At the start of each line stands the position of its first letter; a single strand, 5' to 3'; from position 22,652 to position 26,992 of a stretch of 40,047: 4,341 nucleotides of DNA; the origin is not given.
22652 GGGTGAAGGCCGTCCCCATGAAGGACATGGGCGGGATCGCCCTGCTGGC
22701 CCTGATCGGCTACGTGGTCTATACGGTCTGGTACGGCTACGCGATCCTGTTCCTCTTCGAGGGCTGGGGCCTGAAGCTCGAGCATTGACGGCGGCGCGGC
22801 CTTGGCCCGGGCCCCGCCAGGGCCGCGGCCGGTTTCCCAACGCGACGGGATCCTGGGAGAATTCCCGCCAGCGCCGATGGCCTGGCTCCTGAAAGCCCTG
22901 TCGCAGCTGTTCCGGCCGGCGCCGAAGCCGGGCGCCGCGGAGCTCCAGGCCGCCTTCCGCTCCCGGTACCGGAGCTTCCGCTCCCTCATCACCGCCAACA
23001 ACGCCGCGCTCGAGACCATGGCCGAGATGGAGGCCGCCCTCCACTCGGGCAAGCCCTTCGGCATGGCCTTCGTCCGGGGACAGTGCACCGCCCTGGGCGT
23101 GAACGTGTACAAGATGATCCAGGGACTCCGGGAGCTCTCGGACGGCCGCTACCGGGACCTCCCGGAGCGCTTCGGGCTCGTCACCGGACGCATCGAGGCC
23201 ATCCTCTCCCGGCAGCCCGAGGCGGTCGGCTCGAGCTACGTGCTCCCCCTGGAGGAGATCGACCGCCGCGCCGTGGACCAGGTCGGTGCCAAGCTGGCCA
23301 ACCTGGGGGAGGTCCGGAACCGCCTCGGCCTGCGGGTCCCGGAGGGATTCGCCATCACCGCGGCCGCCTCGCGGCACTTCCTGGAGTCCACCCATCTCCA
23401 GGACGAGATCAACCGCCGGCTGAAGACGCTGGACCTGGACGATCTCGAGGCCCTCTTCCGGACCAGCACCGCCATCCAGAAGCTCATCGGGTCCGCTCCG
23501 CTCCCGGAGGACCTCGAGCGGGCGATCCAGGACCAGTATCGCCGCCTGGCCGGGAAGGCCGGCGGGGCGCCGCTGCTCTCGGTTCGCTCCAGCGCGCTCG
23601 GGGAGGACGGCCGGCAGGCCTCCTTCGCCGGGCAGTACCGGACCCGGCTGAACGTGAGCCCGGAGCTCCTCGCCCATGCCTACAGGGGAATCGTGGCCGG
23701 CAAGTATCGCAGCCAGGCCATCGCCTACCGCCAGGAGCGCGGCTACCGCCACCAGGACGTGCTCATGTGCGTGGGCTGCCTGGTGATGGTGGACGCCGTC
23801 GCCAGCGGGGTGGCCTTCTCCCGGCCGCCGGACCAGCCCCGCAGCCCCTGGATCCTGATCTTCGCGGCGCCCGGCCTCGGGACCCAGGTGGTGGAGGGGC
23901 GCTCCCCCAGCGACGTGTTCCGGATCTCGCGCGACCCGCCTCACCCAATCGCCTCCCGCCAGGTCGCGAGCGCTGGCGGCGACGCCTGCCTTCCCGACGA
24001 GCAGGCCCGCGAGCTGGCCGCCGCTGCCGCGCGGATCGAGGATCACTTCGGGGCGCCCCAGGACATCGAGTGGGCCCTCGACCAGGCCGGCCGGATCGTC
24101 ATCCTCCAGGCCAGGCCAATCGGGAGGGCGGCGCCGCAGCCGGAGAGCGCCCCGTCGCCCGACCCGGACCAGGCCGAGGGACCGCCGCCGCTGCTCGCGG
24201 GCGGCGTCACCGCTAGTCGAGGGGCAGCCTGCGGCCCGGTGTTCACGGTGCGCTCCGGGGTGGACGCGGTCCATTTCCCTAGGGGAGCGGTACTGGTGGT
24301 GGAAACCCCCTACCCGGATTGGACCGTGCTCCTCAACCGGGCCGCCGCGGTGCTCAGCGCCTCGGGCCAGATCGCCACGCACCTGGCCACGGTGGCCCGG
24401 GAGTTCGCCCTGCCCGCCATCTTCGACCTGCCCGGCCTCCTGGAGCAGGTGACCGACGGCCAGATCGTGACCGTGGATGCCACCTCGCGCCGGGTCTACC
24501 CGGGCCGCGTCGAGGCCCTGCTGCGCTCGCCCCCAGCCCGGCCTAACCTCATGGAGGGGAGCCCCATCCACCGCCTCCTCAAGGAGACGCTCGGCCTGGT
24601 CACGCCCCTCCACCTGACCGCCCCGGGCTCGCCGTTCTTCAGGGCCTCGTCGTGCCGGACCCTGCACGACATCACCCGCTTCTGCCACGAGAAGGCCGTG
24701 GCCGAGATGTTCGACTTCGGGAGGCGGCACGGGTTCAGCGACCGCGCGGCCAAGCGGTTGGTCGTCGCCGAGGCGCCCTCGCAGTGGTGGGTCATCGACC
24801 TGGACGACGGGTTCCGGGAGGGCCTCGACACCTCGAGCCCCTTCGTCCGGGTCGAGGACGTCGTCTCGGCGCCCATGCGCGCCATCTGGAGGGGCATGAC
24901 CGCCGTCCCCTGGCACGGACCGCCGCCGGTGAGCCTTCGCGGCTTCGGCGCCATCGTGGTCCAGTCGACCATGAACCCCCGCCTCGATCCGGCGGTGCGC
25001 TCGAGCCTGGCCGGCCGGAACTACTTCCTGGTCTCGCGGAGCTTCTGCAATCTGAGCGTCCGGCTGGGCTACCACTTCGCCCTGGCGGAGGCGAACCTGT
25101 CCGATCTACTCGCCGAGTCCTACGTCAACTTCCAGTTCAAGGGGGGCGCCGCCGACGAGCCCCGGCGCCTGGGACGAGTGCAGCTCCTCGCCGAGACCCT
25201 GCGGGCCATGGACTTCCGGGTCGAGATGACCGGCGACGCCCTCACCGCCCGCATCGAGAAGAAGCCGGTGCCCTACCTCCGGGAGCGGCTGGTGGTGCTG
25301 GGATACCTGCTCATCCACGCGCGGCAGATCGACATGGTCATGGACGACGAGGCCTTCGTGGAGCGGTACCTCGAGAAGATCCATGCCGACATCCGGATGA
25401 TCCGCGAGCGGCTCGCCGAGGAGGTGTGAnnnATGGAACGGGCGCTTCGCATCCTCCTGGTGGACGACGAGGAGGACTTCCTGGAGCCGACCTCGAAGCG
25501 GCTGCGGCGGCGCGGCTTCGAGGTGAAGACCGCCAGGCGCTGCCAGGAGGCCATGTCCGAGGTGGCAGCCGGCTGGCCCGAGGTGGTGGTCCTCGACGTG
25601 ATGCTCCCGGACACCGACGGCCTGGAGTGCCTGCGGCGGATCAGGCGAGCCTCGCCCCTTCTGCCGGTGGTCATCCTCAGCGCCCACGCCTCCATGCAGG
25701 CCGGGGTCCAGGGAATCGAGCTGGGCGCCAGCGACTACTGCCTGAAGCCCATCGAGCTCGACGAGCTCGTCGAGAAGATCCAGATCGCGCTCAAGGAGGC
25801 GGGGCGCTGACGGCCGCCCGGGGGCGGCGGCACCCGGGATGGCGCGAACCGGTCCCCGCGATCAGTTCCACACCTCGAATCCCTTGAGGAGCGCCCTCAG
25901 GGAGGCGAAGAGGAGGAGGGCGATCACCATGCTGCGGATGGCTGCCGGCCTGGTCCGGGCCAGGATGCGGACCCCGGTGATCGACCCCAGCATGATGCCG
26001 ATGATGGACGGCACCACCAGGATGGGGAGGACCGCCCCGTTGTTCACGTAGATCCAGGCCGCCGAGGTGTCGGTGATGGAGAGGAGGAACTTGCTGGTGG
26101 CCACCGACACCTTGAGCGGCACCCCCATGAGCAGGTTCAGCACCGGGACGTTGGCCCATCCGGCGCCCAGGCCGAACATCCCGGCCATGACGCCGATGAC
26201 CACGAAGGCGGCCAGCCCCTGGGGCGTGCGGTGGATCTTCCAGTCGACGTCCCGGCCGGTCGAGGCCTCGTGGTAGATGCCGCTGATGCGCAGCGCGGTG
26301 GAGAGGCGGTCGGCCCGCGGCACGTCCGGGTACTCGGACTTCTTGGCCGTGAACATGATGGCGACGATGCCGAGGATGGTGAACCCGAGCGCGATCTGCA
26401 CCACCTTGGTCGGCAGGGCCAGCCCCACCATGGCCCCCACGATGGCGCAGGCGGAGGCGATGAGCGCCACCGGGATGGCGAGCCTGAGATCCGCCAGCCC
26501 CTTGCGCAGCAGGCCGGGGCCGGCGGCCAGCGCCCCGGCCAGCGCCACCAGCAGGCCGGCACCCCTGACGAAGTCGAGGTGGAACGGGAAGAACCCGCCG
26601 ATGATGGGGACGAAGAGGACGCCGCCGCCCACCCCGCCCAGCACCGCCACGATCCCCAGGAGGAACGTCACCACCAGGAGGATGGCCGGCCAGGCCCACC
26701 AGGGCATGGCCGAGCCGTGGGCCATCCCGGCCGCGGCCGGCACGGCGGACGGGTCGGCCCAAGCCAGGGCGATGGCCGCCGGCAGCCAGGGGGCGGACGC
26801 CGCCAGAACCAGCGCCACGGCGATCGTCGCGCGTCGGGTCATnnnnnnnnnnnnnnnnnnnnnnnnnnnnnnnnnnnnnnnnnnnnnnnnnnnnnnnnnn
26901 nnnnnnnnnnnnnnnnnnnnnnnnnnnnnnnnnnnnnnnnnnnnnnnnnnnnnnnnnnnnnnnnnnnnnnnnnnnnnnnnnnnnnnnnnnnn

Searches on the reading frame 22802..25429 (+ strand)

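Call 72: search_protein_families(library=pfam, proteins=[window:22802-25429:+], max_evalue=0.0001)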
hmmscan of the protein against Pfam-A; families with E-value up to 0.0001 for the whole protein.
window:22802-25429:+ (875 aa): 2 families
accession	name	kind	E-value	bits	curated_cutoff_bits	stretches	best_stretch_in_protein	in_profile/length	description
PF01326.24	PPDK_N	-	1.6e-81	274.6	27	1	159-448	2-317/328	Pyruvate phosphate dikinase, AMP/ATP-binding domain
PF00391.29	PEP-utilizers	-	1.4e-14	53.8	23.1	1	492-562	1-71/72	PEP-utilising enzyme, mobile domain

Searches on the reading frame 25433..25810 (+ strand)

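Call 84: search_protein_families(library=pfam, proteins=[window:25433-25810:+], max_evalue=0.001)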
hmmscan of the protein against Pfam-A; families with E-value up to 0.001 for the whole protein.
window:25433-25810:+ (125 aa): 1 family
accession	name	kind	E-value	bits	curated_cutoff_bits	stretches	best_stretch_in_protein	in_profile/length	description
PF00072.30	Response_reg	-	1.9e-28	99.3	30.2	1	7-117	1-111/111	Response regulator receiver domain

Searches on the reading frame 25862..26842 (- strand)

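Call 39: search_protein_families(library=ncbifam, proteins=[window:25862-26842:-], max_evalue=0.001)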
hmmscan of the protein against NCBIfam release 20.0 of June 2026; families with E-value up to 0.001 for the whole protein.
window:25862-26842:- (326 aa): 0 families

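Call 84: search_protein_families(library=pfam, proteins=[window:25862-26842:-], max_evalue=0.001)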
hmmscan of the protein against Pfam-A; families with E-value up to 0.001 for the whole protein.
window:25862-26842:- (326 aa): 1 family
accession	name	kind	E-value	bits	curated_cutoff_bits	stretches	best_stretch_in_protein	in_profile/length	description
PF01925.25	TauE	-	1.2e-36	127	32.6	1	55-316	1-236/237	Sulfite exporter TauE/SafE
